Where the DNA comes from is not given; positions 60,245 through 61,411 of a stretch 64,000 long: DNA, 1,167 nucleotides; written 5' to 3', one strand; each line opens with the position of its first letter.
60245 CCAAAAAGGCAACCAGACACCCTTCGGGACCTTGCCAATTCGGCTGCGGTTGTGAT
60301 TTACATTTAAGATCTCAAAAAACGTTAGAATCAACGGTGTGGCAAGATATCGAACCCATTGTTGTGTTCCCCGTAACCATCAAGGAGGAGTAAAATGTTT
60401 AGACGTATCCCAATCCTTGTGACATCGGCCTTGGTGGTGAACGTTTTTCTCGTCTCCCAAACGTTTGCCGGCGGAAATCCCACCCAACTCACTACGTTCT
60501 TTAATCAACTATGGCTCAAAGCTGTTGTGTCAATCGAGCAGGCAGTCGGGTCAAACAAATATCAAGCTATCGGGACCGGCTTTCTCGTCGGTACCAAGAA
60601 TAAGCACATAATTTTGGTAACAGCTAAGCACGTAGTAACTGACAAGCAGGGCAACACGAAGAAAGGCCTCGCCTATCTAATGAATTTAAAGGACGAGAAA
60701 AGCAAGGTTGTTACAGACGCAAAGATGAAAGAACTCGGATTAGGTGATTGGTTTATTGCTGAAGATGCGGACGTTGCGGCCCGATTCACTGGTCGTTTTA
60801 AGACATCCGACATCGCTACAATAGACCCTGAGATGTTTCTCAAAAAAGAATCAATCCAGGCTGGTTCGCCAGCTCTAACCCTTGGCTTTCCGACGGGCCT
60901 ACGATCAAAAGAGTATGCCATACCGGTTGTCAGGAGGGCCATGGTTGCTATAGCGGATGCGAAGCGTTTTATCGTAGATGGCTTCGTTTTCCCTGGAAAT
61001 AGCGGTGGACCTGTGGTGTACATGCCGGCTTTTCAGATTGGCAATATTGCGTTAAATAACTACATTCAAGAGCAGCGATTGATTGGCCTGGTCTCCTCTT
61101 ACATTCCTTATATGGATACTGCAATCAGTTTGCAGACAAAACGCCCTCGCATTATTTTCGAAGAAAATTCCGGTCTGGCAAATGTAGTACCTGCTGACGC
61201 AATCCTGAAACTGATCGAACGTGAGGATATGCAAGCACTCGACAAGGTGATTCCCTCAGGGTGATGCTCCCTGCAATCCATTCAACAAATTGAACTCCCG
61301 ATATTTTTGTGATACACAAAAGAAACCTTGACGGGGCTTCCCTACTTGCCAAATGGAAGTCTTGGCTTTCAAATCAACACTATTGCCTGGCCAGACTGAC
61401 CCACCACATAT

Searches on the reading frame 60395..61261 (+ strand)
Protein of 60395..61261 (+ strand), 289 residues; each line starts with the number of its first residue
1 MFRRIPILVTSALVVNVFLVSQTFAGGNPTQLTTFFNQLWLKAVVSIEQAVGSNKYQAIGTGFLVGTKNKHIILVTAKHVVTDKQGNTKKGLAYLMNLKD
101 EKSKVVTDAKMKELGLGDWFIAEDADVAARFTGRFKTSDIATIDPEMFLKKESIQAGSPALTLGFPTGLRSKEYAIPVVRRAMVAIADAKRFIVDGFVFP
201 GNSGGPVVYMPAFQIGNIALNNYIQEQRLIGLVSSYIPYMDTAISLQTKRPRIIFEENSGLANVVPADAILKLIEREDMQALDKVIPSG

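Call 36: search_protein_families(library=pfam, proteins=[window:60395-61261:+], max_evalue=0.00001)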
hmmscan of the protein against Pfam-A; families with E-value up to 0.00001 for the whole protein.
window:60395-61261:+ (289 aa): 1 family
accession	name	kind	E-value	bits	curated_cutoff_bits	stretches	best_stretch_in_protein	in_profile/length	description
PF13365.12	Trypsin_2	-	5.7e-08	34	27.6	1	60-208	1-135/144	Trypsin-like peptidase domain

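Call 62: find_encoding_contigs(protein=window:60395-61261:+, flank=10000, max_places=3)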
Protein window:60395-61261:+ (289 aa): 1 contig read that carries it; 1 place shown.
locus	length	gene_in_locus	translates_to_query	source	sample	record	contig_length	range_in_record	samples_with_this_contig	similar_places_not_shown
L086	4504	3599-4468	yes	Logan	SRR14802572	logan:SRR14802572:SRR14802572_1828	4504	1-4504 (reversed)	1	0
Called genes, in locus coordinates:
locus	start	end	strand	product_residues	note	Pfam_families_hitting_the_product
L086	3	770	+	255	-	?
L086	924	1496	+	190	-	PF04366:Ysc84 (weak)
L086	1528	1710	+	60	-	-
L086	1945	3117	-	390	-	PF00724:Oxidored_FMN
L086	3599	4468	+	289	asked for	PF13365:Trypsin_2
